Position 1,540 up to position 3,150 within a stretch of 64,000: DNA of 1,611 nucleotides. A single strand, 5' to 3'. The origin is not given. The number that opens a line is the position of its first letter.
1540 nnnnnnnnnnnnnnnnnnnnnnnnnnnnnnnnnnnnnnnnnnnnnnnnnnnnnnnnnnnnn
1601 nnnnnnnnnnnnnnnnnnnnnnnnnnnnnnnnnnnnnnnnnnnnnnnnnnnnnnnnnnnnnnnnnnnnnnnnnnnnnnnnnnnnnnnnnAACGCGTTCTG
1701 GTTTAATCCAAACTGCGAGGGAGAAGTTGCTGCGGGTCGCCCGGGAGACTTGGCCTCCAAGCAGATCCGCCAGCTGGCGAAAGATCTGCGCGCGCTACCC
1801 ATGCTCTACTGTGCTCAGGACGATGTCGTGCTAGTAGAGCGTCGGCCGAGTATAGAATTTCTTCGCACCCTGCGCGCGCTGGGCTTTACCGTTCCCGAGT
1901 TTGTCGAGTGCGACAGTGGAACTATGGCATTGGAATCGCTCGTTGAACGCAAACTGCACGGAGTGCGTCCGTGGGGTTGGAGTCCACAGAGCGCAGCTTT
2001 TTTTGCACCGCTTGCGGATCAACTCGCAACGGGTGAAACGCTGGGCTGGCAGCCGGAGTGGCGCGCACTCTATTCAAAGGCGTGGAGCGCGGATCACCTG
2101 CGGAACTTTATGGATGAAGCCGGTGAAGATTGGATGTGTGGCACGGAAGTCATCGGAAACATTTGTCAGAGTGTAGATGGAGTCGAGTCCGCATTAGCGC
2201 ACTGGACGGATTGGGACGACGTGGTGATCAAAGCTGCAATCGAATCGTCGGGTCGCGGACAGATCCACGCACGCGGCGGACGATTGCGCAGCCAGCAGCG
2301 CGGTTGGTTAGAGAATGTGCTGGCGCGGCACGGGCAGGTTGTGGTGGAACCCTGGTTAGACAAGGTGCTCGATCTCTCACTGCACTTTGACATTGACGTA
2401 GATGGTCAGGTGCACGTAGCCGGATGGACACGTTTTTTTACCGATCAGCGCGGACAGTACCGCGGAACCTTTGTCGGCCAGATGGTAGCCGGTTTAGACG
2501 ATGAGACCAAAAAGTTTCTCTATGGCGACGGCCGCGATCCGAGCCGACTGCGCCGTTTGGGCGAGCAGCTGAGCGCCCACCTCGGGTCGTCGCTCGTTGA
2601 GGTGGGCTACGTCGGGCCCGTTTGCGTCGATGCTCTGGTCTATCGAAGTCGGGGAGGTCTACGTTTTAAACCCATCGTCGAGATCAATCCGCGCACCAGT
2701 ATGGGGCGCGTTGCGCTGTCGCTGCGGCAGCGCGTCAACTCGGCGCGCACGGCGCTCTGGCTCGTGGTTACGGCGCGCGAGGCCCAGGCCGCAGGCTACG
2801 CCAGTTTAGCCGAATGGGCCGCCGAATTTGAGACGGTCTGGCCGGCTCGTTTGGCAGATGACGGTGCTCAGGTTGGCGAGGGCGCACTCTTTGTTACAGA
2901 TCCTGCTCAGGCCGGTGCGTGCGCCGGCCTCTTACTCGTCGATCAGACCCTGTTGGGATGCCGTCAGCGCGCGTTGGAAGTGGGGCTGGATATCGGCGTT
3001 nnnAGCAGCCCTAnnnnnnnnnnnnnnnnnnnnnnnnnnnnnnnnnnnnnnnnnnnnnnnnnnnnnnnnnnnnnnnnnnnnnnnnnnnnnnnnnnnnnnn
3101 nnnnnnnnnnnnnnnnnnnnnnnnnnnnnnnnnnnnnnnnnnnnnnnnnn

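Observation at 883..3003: Ferritin-like diiron (DUF455-type) domain fused to an ATP-grasp ligase: a possible one-protein oxidase-ligase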

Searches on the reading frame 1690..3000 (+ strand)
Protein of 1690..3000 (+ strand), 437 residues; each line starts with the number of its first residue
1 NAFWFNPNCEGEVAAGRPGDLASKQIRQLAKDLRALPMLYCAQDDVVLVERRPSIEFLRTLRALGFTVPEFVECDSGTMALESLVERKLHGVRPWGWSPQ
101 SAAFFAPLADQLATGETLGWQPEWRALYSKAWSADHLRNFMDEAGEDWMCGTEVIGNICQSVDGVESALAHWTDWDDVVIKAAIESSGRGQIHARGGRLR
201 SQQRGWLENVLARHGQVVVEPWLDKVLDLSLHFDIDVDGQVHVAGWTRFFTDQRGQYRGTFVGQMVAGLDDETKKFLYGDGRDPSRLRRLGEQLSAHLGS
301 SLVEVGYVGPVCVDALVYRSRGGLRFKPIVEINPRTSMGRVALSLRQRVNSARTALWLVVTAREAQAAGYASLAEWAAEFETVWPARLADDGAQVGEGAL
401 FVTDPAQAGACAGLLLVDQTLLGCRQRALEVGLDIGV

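Call 24: search_protein_representatives(protein=window:1690-3000:+)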
Query: 437 residues. Proteins with E-value up to 0.001 (for the whole library): 3546; up to 1e-10: 1680; up to 1e-30: 428. The best 150 are listed.
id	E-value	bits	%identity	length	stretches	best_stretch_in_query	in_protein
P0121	7.2e-131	453.5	54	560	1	42-434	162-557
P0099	1.2e-106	373.7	48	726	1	2-426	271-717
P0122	5.1e-103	361.7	46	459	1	2-425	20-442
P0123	4.6e-95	335.5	44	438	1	3-426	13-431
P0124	6.8e-93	328.4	42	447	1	3-420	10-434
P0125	8.7e-93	328.0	92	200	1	96-251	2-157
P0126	1.7e-89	317.2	43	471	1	2-425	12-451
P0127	4.6e-88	312.4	39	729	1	2-427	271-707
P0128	2.5e-86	306.7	40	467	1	2-433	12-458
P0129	1.3e-84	301.1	39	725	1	2-419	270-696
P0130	1.5e-81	291.0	41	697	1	4-424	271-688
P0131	5.0e-79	282.7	41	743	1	2-421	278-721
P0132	3.3e-78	279.9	43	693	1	2-427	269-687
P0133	2.6e-76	273.7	40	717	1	5-430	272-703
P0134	5.0e-75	269.5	45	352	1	89-420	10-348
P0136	2.0e-74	267.5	38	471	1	3-426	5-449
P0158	8.7e-65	235.7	39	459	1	3-427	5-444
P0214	8.3e-55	202.8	34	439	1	4-414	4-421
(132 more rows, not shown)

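Call 38: find_encoding_contigs(protein=P0136, flank=6000, max_places=3)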
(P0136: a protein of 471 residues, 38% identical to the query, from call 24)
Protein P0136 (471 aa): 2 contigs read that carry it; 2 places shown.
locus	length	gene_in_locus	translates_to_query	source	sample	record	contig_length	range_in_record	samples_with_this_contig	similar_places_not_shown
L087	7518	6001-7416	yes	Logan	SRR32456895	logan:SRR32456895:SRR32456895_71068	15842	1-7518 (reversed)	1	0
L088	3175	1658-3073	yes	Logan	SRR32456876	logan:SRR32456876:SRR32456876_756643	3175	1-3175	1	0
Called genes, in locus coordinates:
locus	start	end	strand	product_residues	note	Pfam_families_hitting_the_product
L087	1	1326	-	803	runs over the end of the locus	PF12705:PDDEXK_1 (weak), PF00270:DEAD (weak), PF06733:DEAD_2, PF13307:Helicase_C_2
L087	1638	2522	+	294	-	PF01048:PNP_UDP_1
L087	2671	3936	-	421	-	PF13378:MR_MLE_C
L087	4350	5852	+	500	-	PF07969:Amidohydro_3, PF01979:Amidohydro_1 (weak)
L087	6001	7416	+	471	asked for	-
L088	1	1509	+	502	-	?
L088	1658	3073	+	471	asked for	-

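Call 39: find_encoding_contigs(protein=P0214, flank=6000, max_places=3)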
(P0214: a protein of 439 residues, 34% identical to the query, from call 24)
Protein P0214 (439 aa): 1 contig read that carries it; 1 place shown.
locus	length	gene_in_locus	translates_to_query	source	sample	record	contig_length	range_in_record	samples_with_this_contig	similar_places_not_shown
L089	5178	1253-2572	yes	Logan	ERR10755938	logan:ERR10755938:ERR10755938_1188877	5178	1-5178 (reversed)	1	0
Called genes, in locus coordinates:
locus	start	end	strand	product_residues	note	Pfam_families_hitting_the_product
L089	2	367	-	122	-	?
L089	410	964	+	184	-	PF04305:DUF455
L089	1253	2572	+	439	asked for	-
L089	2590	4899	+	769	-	PF02771:Acyl-CoA_dh_N, PF02770:Acyl-CoA_dh_M, PF00441:Acyl-CoA_dh_1, PF09317:ACDH_C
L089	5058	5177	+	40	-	?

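Call 45: search_solved_structures(query=A3, max_evalue=10, show_alignments=3)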
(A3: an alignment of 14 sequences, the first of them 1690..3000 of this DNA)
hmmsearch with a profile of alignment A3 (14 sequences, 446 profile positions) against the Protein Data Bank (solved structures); distinct sequences matched with E-value up to 10: 4.
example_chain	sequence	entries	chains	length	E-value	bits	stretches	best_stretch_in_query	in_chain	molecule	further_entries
8cwy_A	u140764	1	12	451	0.004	19.4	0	269-314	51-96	T32-15-1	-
8cws_A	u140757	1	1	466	0.0042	19.3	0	269-314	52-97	F4132-2 Chain A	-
7r8p_A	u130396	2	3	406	0.04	16.1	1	195-268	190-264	ATP-grasp domain-containing protein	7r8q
5cwb_A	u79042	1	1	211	0.068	15.3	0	269-314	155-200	Designed helical repeat protein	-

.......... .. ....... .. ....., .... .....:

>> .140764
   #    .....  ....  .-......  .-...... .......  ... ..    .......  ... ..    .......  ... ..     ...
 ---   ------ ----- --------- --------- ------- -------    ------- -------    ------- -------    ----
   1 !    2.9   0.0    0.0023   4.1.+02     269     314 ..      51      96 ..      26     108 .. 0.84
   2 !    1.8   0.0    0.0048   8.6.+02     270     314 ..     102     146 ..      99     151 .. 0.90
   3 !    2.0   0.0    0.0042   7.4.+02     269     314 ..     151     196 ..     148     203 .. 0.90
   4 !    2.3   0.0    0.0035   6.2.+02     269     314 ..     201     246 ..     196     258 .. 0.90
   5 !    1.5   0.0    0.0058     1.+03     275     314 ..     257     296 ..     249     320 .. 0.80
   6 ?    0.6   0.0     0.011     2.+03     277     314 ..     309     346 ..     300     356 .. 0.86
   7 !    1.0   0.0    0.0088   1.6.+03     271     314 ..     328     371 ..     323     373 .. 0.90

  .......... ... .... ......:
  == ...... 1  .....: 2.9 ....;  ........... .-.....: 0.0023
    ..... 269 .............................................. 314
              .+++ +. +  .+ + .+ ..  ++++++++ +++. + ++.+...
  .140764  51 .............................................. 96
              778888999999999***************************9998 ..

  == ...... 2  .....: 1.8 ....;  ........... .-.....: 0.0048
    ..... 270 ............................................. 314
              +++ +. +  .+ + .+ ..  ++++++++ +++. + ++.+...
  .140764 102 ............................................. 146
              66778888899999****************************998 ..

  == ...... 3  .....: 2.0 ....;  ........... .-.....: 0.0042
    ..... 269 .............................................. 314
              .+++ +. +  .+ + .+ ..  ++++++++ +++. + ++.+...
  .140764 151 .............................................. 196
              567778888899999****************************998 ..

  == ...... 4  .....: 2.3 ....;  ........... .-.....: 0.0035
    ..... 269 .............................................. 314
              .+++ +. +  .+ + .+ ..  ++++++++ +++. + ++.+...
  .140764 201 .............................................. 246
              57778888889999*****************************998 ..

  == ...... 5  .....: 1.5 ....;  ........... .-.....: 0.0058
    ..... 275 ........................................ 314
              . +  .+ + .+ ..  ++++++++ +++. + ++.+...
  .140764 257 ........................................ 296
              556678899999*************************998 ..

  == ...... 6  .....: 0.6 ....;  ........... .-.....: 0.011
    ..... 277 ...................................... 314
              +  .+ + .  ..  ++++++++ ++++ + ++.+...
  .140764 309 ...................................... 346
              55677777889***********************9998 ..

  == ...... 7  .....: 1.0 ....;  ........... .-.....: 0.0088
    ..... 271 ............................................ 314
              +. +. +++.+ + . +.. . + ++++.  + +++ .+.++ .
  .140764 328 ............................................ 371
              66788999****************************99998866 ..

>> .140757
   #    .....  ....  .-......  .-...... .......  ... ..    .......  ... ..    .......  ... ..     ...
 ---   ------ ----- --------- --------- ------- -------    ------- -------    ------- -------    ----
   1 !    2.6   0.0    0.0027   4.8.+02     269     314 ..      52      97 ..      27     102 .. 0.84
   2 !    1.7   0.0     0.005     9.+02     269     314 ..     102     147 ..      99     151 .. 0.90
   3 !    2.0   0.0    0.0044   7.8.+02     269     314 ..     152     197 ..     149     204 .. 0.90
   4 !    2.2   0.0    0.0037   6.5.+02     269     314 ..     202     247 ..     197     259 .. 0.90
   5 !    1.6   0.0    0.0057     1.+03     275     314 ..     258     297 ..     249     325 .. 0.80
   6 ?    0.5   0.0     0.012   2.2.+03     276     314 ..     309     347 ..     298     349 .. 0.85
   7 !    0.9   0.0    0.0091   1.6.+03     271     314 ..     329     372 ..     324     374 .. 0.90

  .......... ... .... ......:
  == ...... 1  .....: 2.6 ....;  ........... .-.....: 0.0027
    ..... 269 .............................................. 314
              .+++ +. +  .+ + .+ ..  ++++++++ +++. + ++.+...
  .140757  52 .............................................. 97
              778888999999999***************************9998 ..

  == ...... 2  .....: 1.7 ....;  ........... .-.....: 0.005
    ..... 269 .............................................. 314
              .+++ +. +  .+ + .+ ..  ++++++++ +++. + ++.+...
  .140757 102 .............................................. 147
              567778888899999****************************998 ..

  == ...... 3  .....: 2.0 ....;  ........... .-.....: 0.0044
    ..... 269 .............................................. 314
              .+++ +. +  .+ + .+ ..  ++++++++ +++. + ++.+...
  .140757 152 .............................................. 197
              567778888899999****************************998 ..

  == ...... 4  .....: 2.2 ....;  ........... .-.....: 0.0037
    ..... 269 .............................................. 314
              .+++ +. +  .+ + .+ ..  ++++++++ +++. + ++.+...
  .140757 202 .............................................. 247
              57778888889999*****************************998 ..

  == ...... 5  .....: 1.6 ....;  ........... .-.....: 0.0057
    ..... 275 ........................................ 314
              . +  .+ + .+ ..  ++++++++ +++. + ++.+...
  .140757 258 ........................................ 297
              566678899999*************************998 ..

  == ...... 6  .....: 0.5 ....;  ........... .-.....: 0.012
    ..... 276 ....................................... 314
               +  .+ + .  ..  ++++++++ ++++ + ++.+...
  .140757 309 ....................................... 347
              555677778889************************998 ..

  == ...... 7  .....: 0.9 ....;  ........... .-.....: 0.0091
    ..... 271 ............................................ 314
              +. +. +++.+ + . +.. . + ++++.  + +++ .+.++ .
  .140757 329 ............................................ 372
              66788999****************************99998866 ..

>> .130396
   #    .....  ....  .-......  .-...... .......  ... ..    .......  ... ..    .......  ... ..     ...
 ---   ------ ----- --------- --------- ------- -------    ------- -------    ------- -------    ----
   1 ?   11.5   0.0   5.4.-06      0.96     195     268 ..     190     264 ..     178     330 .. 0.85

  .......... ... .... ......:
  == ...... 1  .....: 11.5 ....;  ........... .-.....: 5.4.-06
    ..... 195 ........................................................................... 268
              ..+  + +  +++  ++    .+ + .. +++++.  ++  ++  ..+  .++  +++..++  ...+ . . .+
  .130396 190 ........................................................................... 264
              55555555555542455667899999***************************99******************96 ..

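Call 46: search_protein_families(library=pfam, alignment_id=A3, max_evalue=1)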
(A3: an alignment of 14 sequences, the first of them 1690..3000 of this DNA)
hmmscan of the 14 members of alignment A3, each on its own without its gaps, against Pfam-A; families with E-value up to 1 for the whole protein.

A. member 1, window:1690-3000:+ (437 aa): 0 families

B. families by the number of members that match (of 14 scanned): 9 families
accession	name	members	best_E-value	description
PF02655.19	ATP-grasp_3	7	0.018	ATP-grasp domain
PF18604.6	PreAtp-grasp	6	0.0017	Pre ATP-grasp domain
PF04660.18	Nanovirus_coat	1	0.037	Nanovirus coat protein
PF05134.19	T2SSL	1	0.083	Type II secretion system (T2SS), protein L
PF11379.13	DUF3182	1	0.084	Protein of unknown function (DUF3182)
PF06079.17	Apyrase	1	0.13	Apyrase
PF11658.13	CBP_BcsG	1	0.19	Cellulose biosynthesis protein BcsG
PF03707.21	MHYT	1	0.27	Bacterial signalling protein N terminal repeat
PF01204.24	Trehalase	1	0.44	Trehalase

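Call 53: search_protein_families(library=ncbifam, proteins=[L087:4350-5852:+], max_evalue=0.00001)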
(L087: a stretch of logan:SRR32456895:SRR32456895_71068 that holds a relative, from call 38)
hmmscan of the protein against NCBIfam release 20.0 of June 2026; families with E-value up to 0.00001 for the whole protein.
L087:4350-5852:+ (500 aa): 41 families (the best 25 are shown)
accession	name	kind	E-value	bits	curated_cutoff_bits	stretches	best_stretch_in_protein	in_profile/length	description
NF006560.0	PRK09061.1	subfamily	4.4e-65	219.9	340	3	363-484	374-499/517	amidohydrolase family protein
NF006689.0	PRK09237.1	equivalog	9.9e-20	70.4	371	1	1-97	2-98/383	amidohydrolase/deacetylase family metallohydrolase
TIGR03178.1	allantoinase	equivalog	1.4e-14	53.8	357.85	0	22-66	18-62/441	allantoinase AllB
NF009941.0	PRK13404.1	subfamily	9.7e-14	50.9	647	1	2-94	4-90/478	dihydropyrimidinase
TIGR00857.1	pyrC_multi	subfamily_domain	1.9e-13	50.2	279.05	1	399-454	318-372/412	dihydroorotase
NF004839.0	PRK06189.1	equivalog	2.4e-13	49.5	631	1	1-66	2-65/451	allantoinase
NF006559.0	PRK09060.1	equivalog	2.5e-13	49.1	482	1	2-65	5-66/444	dihydroorotase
TIGR02033.1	D-hydantoinase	equivalog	5e-13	48.8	393.25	1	5-75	2-70/454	dihydropyrimidinase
NF009060.0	PRK12394.1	equivalog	5.1e-13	48.5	442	1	2-99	3-99/381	metallo-dependent hydrolase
TIGR03583.1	EF_0837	hypoth_equivalog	1e-12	47.8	432.15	1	19-102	13-94/365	amidohydrolase/deacetylase family metallohydrolase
NF005791.0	PRK07627.1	equivalog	8.4e-12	44.7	442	0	363-454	296-385/425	dihydroorotase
NF002668.0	PRK02382.1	equivalog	8.9e-12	44.4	452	0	4-65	6-58/436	dihydroorotase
NF006837.0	PRK09357.1-2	equivalog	2.5e-11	42.8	575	0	6-65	5-64/428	dihydroorotase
TIGR02318.1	phosphono_phnM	equivalog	4.8e-11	42.2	390.55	0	409-464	316-373/376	phosphonate metabolism protein PhnM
NF006839.0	PRK09357.1-4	equivalog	1.5e-10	40.3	576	1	4-65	2-63/422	dihydroorotase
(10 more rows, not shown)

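Call 55: search_dna_similar(query=window:1690-3000:+, collection=plasmids, mode=protein, max_rows=25, max_evalue=0.001)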
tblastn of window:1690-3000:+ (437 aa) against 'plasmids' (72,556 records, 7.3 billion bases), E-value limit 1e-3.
Records with a match: 7; places in all: 7; records where one place covers at least 80% of the query: 1.
Best place of each record, by identity: <60% 7.
By first word of the organism name: Prevotella 2; Streptomyces 2; Phocaeicola 1; Parabacteroides 1; Bacteroides 1.
By predicted mobility (MOB-suite, as given by PLSDB): non-mobilizable 7.
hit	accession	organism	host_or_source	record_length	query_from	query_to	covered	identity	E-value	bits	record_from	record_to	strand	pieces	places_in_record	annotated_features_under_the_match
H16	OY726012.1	Phocaeicola massiliensis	-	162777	3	348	79%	27.7%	7e-16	88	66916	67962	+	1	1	none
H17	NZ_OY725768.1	Parabacteroides distasonis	-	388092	4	353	80%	26.6%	2e-23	110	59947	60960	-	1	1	hypothetical protein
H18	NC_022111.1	Prevotella sp. oral taxon 299 str. F0039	Homo sapiens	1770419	5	345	78%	26.7%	6e-21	103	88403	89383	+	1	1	none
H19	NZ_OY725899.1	Bacteroides finegoldii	-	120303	3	348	79%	25.4%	2e-15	86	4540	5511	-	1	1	hypothetical protein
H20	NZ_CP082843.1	Prevotella nigrescens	-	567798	5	347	78%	25.3%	1e-15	87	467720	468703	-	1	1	hypothetical protein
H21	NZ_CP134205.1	Streptomyces sp. BB1-1-1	bumble bee,whole organism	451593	156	357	46%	30.5%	5e-9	66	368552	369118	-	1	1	hypothetical protein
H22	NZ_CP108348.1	Streptomyces decoyicus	-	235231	159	356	45%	28.5%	4e-5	54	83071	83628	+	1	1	hypothetical protein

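Call 58: get_annotated_region(hit=H17, flank=6000)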
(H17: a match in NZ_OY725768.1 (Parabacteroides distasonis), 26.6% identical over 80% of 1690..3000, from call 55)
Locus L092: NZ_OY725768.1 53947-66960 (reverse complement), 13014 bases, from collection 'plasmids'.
description: Parabacteroides distasonis strain Parabacteroides distasonis TSDC17.2-1.1 plasmid 23, complete sequence
organism: Parabacteroides distasonis (NCBI taxid 823)
taxonomy: Bacteria; Bacteroidota; Bacteroidia; Bacteroidales; Tannerellaceae; Parabacteroides; Parabacteroides distasonis
host: -; source: -; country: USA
typing (MOB-suite, as given by PLSDB): non-mobilizable
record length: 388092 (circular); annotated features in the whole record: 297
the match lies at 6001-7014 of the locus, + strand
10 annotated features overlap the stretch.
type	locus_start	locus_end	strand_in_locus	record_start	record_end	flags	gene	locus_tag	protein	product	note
CDS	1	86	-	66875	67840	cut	-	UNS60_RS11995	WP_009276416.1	tetratricopeptide repeat protein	-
CDS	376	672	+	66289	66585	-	-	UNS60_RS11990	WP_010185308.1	OadG family protein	-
CDS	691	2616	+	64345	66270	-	-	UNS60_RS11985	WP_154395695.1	biotin/lipoyl-containing protein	-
CDS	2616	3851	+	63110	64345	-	-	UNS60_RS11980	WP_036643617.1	sodium ion-translocating decarboxylase subunit beta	-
CDS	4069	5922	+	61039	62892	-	-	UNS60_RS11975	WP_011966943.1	DUF349 domain-containing protein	-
CDS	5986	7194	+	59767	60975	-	-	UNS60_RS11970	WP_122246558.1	hypothetical protein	-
CDS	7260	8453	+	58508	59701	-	-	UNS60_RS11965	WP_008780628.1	esterase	-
CDS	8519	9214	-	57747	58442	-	-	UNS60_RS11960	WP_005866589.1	LytTR family DNA-binding domain-containing protein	-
CDS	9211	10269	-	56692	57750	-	-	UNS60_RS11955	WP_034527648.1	histidine kinase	GO:0000160 - phosphorelay signal transduction system [Evidence IEA]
CDS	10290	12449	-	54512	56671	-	-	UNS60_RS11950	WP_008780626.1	outer membrane beta-barrel protein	-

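Call 59: get_annotated_region(hit=H20, flank=6000)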
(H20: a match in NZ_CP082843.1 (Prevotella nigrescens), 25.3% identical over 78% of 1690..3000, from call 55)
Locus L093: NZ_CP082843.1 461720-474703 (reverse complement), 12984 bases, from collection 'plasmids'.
description: Prevotella nigrescens strain FDAARGOS_1486 plasmid unnamed, complete sequence
organism: Prevotella nigrescens (NCBI taxid 28133)
taxonomy: Bacteria; Bacteroidota; Bacteroidia; Bacteroidales; Prevotellaceae; Prevotella; Prevotella nigrescens
host: -; source: -; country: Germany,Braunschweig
typing (MOB-suite, as given by PLSDB): non-mobilizable; mating-pair formation MPF_T
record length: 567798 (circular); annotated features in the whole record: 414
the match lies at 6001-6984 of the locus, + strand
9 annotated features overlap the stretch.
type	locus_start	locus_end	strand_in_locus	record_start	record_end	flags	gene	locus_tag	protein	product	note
CDS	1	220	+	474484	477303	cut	-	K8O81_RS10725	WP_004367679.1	M16 family metallopeptidase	-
CDS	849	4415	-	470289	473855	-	nifJ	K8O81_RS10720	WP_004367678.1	pyruvate:ferredoxin (flavodoxin) oxidoreductase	GO:0022900 - electron transport chain [Evidence IEA]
CDS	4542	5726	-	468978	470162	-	-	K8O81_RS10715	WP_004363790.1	AAA family ATPase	-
CDS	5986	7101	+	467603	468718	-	-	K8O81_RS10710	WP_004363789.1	hypothetical protein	-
CDS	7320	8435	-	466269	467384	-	-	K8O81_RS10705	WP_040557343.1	porin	-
CDS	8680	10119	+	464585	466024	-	rlmD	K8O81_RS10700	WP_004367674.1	23S rRNA (uracil(1939)-C(5))-methyltransferase RlmD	-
CDS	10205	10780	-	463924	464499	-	-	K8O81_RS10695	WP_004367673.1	LUD domain-containing protein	-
CDS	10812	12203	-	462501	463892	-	-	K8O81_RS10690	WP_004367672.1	LUD domain-containing protein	-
CDS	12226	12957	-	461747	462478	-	-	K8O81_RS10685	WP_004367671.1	heterodisulfide reductase-related iron-sulfur binding cluster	-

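Call 76: find_encoding_contigs(protein=P0122, flank=6000, max_places=2)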
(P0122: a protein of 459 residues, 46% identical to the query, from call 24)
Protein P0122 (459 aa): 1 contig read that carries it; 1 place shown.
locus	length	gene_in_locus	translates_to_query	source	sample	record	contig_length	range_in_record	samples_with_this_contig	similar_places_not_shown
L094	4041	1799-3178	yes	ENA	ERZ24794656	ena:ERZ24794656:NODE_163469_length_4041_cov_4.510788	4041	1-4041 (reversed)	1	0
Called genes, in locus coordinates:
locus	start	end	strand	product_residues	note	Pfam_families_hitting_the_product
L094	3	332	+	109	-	?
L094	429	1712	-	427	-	PF13378:MR_MLE_C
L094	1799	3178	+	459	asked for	-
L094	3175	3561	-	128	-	PF20126:TumE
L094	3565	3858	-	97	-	PF27273:MJ0235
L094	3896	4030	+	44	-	-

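Call 77: find_encoding_contigs(protein=P0124, flank=6000, max_places=2)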
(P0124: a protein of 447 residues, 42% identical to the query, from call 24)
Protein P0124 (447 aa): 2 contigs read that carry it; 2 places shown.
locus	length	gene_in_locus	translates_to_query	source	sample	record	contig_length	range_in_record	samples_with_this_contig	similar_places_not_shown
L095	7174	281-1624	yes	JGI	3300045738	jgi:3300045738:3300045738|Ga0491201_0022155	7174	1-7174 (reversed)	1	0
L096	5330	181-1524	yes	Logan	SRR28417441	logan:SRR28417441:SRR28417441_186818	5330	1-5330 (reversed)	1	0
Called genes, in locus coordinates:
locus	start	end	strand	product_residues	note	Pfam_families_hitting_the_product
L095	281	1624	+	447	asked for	-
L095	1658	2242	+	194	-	PF01966:HD (weak)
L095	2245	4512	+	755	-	PF02225:PA, PF04389:Peptidase_M28, PF05450:Nicastrin (faint), PF04253:TFR_dimer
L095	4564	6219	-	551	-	PF07885:Ion_trans_2, PF01266:DAO (faint), PF02254:TrkA_N, PF02080:TrkA_C, PF01494:FAD_binding_3, PF02254:TrkA_N, PF02080:TrkA_C (weak)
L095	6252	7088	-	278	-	PF05721:PhyH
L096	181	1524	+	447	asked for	-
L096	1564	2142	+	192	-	PF01966:HD (weak)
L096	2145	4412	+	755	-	PF02225:PA, PF04389:Peptidase_M28, PF05450:Nicastrin (faint), PF04253:TFR_dimer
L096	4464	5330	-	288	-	?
